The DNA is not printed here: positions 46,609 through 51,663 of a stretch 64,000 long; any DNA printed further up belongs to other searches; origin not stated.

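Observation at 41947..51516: Tandem giant T9SS type-B CTD paralogs with mosaic identity, suggesting intergenic recombination or cassette-like variation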

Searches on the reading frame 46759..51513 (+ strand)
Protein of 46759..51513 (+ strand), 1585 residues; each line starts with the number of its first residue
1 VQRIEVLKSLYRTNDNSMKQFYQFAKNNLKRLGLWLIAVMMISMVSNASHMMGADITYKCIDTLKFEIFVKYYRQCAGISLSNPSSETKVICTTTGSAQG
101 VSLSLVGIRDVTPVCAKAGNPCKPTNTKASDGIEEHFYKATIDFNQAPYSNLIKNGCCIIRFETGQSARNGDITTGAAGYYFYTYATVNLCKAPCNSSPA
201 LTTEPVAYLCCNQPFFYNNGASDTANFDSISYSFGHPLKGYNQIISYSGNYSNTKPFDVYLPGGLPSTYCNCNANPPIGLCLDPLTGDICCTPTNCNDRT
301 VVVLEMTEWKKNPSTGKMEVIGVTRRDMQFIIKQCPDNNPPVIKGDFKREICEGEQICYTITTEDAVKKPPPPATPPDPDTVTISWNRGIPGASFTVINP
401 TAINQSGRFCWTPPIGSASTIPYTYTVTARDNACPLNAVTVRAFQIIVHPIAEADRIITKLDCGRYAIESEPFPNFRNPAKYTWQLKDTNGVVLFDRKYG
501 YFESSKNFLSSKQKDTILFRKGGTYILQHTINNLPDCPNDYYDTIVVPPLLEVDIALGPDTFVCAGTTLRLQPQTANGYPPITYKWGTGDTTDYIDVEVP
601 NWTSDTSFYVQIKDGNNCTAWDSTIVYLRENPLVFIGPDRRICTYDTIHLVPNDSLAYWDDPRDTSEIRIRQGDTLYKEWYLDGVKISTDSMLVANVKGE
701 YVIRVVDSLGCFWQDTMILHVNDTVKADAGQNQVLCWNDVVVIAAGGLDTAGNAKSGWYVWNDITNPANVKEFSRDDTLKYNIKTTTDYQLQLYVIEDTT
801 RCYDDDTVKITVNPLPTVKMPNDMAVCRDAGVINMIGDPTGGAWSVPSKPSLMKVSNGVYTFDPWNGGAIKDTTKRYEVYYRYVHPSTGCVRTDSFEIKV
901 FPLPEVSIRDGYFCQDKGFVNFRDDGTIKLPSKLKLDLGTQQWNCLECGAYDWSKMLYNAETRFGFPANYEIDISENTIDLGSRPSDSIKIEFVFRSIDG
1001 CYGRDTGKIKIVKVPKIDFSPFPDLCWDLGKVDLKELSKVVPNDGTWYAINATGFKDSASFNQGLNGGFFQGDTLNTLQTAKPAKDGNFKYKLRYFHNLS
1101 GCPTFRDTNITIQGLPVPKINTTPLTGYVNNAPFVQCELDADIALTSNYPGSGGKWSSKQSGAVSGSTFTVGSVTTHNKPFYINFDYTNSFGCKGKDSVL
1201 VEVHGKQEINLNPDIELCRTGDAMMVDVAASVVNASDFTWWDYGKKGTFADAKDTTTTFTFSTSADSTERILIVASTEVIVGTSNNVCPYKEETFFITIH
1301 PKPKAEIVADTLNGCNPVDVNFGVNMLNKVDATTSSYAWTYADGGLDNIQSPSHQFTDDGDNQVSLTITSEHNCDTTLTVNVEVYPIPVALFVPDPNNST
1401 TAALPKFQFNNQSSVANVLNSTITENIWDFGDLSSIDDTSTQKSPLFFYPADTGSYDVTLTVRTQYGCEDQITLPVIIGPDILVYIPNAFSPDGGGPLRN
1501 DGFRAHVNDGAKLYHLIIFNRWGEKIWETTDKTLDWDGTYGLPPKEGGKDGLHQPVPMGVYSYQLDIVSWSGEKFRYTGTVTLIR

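Call 4: search_protein_families(library=pfam, proteins=[window:46759-51513:+], max_evalue=0.01)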
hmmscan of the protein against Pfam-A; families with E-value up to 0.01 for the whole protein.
window:46759-51513:+ (1585 aa): 3 families
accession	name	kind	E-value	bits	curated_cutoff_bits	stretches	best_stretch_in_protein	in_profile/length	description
PF18911.6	PKD_4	-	6.4e-17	61.8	27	2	1302-1384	3-85/85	PKD domain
PF13585.12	CHU_C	-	3.2e-10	40.4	27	1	1486-1581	3-84/86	CHU_C Type IX secretion signal domain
PF00801.26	PKD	-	2e-05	25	23.5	0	1420-1470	26-73/80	PKD domain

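Call 5: search_protein_families(library=ncbifam, proteins=[window:46759-51513:+], max_evalue=0.01)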
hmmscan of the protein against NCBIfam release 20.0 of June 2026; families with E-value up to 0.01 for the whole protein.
window:46759-51513:+ (1585 aa): 1 family
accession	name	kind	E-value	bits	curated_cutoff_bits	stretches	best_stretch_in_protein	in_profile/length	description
TIGR04131.1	Bac_Flav_CTERM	domain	0.00011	22.3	35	1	1486-1540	3-55/85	T9SS type B sorting domain-containing protein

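Call 14: find_encoding_contigs(protein=window:46810-51513:+, flank=10000, max_places=10)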
Protein window:46810-51513:+ (1568 aa): no gene with exactly this product is on record in the collection.

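Call 15: find_homologous_proteins(query=window:46810-51513:+, max_evalue=1e-20)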
Query window:46810-51513:+ (1568 aa): 257 proteins with E <= 1e-20 among 8000 candidates; the best 120 are listed.
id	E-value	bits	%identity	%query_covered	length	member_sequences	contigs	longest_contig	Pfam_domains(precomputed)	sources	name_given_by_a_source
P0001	0.0e+0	3736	100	100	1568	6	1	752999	PF00801.27,PF13585.13,PF18911.7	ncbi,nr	ncbi:MAG: gliding motility-associated C-terminal domain-containing protein [Flavobacteriales bacteri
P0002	0.0e+0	2691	74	99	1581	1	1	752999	PF13585.13,PF18911.7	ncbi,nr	ncbi:MAG: gliding motility-associated C-terminal domain-containing protein [Flavobacteriales bacteri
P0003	0.0e+0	2262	63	100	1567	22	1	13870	PF13585.13,PF18911.7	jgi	-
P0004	0.0e+0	2237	62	99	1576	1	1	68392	PF13585.13,PF18911.7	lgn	-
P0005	0.0e+0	2237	62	100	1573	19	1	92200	PF13585.13,PF18911.7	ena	-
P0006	0.0e+0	2211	62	100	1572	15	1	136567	PF13585.13,PF26689.1,PF18911.7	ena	-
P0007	0.0e+0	2206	61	100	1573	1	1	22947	PF13585.13,PF18911.7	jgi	jgi:hypothetical protein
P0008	0.0e+0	2191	61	100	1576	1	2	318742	PF13585.13,PF18911.7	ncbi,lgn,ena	-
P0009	0.0e+0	2120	60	99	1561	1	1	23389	PF13585.13,PF18911.7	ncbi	-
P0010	0.0e+0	2078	63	91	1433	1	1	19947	PF13585.13,PF18911.7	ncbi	ncbi:MAG: hypothetical protein ACI9JN_001243, partial [Bacteroidia bacterium]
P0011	0.0e+0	2032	59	98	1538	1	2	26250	PF13585.13,PF08329.17,PF18911.7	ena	-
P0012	0.0e+0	2019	57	100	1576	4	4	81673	PF13585.13,PF18911.7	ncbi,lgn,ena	-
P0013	0.0e+0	1966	56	99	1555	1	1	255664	PF13585.13,PF18911.7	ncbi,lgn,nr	ncbi:MAG: T9SS type B sorting domain-containing protein [Bacteroidetes bacterium]|nr:T9SS type B sor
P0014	0.0e+0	1957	56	100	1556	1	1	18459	PF13585.13,PF18911.7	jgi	jgi:gliding motility-associated-like protein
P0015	0.0e+0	1943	57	99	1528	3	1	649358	PF13585.13,PF18911.7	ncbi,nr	ncbi:MAG: gliding motility-associated C-terminal domain-containing protein [Flavobacteriales bacteri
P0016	0.0e+0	1911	55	100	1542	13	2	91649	PF13585.13,PF18911.7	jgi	jgi:gliding motility-associated-like protein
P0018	0.0e+0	1849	53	99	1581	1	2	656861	PF13585.13,PF18911.7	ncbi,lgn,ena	-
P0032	0.0e+0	1639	50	99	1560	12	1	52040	PF13585.13,PF18911.7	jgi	jgi:gliding motility-associated-like protein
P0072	0.0e+0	1249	43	99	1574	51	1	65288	PF13585.13,PF18911.7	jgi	-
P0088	0.0e+0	1138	42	94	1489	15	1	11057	PF13585.13,PF18911.7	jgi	jgi:hypothetical protein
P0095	0.0e+0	1091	39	99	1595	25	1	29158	PF13585.13,PF18911.7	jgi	jgi:gliding motility-associated-like protein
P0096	0.0e+0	1085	45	78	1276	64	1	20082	-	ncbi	ncbi:MAG: hypothetical protein ACI95K_000485, partial [Lentimonas sp.]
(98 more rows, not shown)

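Call 21: find_encoding_contigs(protein=P0016, flank=10000, max_places=4)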
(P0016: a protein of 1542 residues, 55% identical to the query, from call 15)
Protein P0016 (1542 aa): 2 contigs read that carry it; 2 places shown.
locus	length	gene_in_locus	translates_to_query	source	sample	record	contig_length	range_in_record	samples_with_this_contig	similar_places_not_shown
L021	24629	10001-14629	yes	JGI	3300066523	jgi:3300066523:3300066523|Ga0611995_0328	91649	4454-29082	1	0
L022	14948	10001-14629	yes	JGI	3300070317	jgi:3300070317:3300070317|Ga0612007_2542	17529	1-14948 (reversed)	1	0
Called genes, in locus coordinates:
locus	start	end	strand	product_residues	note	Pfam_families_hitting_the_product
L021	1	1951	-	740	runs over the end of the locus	PF13620:CarboxypepD_reg (weak), PF13715:CarbopepD_reg_2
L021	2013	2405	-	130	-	PF26622:DUF8199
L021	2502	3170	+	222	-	-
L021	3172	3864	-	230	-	PF00005:ABC_tran, PF13304:AAA_21 (faint)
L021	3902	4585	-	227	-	PF03167:UDG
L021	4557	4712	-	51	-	-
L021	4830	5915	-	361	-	PF02615:Ldh_2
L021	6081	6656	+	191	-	PF04542:Sigma70_r2, PF07638:Sigma70_ECF (weak), PF08281:Sigma70_r4_2, PF04545:Sigma70_r4 (faint)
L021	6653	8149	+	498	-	-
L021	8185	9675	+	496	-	-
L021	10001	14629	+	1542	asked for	PF18911:PKD_4, PF13585:CHU_C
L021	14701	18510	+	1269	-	PF13585:CHU_C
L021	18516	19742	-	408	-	PF09298:FAA_hydrolase_N, PF01557:FAA_hydrolase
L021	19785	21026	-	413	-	PF01551:Peptidase_M23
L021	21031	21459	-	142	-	PF05050:Methyltransf_21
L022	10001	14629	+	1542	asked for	PF18911:PKD_4, PF13585:CHU_C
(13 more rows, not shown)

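Call 22: find_encoding_contigs(protein=P0096, flank=10000, max_places=4)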
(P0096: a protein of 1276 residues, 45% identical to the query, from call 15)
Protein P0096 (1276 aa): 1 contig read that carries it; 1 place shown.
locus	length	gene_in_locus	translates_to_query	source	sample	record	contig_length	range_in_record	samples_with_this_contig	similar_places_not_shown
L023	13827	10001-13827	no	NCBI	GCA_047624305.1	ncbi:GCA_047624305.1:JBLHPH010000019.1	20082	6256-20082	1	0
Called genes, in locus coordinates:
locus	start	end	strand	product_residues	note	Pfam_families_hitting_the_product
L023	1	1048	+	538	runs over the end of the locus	PF20154:LNT_N, PF00795:CN_hydrolase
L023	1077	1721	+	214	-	PF21948:LplA-B_cat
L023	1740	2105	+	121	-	-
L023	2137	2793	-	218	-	PF03167:UDG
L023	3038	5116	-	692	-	PF03571:Peptidase_M49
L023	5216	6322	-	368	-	PF02615:Ldh_2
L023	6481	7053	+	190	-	PF04542:Sigma70_r2, PF08281:Sigma70_r4_2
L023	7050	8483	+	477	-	-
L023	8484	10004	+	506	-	PF18962:Por_Secre_tail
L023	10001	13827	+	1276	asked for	?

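Call 24: find_encoding_contigs(protein=P0032, flank=10000, max_places=4)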
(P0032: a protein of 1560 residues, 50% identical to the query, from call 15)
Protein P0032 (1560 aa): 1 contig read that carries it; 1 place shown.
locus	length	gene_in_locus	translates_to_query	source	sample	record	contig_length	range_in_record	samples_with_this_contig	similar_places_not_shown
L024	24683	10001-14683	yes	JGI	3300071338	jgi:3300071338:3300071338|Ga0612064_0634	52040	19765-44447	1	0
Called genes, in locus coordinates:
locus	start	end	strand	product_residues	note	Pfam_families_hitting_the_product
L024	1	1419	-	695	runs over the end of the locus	PF00691:OmpA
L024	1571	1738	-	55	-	-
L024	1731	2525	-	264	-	PF04294:VanW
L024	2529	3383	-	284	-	PF00303:Thymidylat_synt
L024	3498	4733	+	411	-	PF00364:Biotin_lipoyl, PF25997:BSH_YhbJ (weak), PF02817:E3_binding, PF00198:2-oxoacid_dh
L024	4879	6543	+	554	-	PF07498:Rho_N, PF07497:Rho_RNA_bind, PF00006:ATP-synt_ab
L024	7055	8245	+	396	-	PF03150:CCP_MauG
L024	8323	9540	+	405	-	PF00999:Na_H_Exchanger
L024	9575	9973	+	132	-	-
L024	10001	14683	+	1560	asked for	PF18911:PKD_4, PF13585:CHU_C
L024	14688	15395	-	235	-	PF00696:AA_kinase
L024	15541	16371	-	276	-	PF25025:EF-Ts_N (weak), PF00889:EF_TS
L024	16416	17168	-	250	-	PF00318:Ribosomal_S2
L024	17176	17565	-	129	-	PF00380:Ribosomal_S9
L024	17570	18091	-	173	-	PF00572:Ribosomal_L13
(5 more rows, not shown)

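Call 25: find_encoding_contigs(protein=P0072, flank=10000, max_places=4)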
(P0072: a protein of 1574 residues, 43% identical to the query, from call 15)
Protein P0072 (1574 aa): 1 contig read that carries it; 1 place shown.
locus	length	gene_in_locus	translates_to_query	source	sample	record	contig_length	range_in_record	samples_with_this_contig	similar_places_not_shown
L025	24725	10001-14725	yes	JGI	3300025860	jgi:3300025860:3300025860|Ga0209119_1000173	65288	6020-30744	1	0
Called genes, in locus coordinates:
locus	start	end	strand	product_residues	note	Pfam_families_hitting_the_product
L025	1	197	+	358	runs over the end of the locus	PF00108:Thiolase_N (weak), PF08545:ACP_syn_III, PF08541:ACP_syn_III_C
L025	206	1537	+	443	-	PF01154:HMG_CoA_synt_N, PF08540:HMG_CoA_synt_C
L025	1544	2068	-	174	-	PF02632:BioY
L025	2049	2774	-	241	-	PF13852:DUF4197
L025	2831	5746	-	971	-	PF00933:Glyco_hydro_3, PF00144:Beta-lactamase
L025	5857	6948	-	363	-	PF00487:FA_desaturase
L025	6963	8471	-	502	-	PF03968:LptD_N (weak), PF13100:OstA_2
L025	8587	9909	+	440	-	PF01171:ATP_bind_3, PF01507:PAPS_reduct (faint), PF28558:TilS_SCL, PF11734:TilS_C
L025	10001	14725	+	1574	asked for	PF18911:PKD_4 (weak), PF13585:CHU_C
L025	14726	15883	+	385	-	-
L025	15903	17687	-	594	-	PF07497:Rho_RNA_bind, PF00006:ATP-synt_ab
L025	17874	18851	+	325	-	PF02661:Fic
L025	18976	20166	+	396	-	PF24996:NANM (weak), PF24681:Kelch_KLHDC2_KLHL20_DRC7, PF13415:Beta-prop_FBX42 (weak), PF13415:Beta-prop_FBX42, PF24681:Kelch_KLHDC2_KLHL20_DRC7, PF24996:NANM, PF13964:Beta-prop_Calicin, PF18962:Por_Secre_tail, +6 more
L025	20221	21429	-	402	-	PF00364:Biotin_lipoyl, PF02817:E3_binding, PF00198:2-oxoacid_dh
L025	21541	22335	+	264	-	PF00303:Thymidylat_synt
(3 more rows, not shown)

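Call 30: find_encoding_contigs(protein=P0008, flank=10000, max_places=4)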
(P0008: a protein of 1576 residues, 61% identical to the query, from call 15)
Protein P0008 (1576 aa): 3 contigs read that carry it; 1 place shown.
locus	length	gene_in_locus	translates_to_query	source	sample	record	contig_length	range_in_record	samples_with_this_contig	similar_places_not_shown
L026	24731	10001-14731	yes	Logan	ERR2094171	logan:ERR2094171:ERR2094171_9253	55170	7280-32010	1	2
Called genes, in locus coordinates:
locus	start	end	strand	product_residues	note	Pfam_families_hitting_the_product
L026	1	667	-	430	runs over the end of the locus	PF07075:NamZ_N, PF20732:NamZ_C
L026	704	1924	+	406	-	PF12704:MacB_PCD, PF02687:FtsX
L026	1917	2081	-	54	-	PF17653:DUF5522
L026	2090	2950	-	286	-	PF00520:Ion_trans, PF07885:Ion_trans_2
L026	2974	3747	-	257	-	-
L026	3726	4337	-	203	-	PF01351:RNase_HII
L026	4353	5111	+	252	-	PF02353:CMAS, PF05891:Methyltransf_PK (weak), PF13489:Methyltransf_23, PF07021:MetW (weak), PF13847:Methyltransf_31, PF08241:Methyltransf_11, PF08242:Methyltransf_12, PF13649:Methyltransf_25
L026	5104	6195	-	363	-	PF02615:Ldh_2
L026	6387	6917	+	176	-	PF04542:Sigma70_r2, PF08281:Sigma70_r4_2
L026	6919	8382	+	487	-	-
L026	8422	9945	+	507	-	-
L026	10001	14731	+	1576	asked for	PF18911:PKD_4, PF13585:CHU_C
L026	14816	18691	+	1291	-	PF00801:PKD (faint), PF18911:PKD_4, PF13585:CHU_C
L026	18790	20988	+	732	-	PF13328:HD_4, PF01966:HD, PF04607:RelA_SpoT, PF02824:TGS, PF28438:RelA_RIS, PF13291:ACT_4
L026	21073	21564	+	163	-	PF01475:FUR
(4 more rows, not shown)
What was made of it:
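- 46810..51516 (+): Gene B (1568 aa, = MCB9262029.1 / P0001). B-type paralog inserted between A and pyrH. Elsewhere, B-type genes sit in an ECF-sigma locus (calls 21, 22, 30).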
